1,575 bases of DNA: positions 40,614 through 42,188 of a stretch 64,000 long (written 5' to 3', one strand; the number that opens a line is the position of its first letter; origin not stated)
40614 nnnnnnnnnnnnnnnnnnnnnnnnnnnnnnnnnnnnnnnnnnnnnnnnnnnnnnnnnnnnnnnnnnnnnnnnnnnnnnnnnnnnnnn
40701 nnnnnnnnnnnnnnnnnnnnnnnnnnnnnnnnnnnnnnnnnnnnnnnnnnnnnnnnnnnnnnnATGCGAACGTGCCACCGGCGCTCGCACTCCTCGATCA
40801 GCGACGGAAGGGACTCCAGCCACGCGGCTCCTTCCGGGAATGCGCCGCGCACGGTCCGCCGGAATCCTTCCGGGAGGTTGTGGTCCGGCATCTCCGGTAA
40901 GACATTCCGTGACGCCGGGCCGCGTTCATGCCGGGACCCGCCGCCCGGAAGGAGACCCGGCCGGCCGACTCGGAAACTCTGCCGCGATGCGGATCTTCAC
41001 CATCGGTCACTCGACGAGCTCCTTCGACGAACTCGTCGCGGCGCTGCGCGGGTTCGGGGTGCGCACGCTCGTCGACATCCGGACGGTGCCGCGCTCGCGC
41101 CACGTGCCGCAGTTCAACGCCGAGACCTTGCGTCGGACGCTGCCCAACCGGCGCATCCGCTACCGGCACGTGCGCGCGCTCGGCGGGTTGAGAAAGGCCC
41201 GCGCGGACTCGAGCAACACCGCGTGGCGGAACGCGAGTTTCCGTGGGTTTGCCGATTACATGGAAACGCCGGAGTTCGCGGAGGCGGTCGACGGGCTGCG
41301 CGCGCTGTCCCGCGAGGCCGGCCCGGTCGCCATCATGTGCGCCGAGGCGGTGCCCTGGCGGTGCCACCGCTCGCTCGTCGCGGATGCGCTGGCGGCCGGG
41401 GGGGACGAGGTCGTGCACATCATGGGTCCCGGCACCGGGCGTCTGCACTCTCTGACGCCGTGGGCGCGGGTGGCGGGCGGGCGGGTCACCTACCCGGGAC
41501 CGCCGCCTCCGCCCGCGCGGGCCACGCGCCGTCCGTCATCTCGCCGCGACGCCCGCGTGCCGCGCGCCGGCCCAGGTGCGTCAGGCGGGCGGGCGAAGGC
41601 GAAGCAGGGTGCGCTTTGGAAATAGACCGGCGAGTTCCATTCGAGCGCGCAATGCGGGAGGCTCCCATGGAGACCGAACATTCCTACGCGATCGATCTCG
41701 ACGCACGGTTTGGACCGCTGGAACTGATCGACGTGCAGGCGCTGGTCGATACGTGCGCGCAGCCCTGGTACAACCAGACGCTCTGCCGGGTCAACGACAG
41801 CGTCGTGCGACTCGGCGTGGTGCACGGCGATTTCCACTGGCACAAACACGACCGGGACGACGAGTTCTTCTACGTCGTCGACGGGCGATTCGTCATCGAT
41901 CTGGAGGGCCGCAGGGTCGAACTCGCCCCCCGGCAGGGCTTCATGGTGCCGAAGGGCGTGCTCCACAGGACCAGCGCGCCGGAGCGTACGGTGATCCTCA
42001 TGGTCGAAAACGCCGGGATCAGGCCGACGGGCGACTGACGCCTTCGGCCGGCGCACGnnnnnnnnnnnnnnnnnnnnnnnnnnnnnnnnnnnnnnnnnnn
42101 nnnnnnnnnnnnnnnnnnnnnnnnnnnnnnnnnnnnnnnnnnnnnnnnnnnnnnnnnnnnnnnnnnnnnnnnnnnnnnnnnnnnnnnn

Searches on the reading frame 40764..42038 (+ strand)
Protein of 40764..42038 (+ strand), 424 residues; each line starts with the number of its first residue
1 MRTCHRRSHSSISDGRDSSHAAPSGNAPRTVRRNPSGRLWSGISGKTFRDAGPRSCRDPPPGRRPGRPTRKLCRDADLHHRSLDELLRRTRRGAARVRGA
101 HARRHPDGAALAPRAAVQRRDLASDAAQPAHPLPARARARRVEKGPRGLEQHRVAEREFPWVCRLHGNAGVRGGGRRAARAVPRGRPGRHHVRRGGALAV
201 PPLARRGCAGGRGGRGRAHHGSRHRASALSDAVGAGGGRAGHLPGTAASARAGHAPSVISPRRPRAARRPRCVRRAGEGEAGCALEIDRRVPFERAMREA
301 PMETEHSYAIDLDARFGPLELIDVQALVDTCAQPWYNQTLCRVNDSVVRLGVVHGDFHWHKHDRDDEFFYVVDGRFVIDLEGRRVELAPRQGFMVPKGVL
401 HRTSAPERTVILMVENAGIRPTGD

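Call 76: search_protein_families(library=pfam, proteins=[window:40764-42038:+], max_evalue=0.00001)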
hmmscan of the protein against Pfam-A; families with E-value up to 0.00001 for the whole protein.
window:40764-42038:+ (424 aa): 1 family
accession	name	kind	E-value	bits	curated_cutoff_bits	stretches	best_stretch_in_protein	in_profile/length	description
PF07883.17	Cupin_2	-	1.9e-11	43.9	27.2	1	355-413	9-68/70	Cupin domain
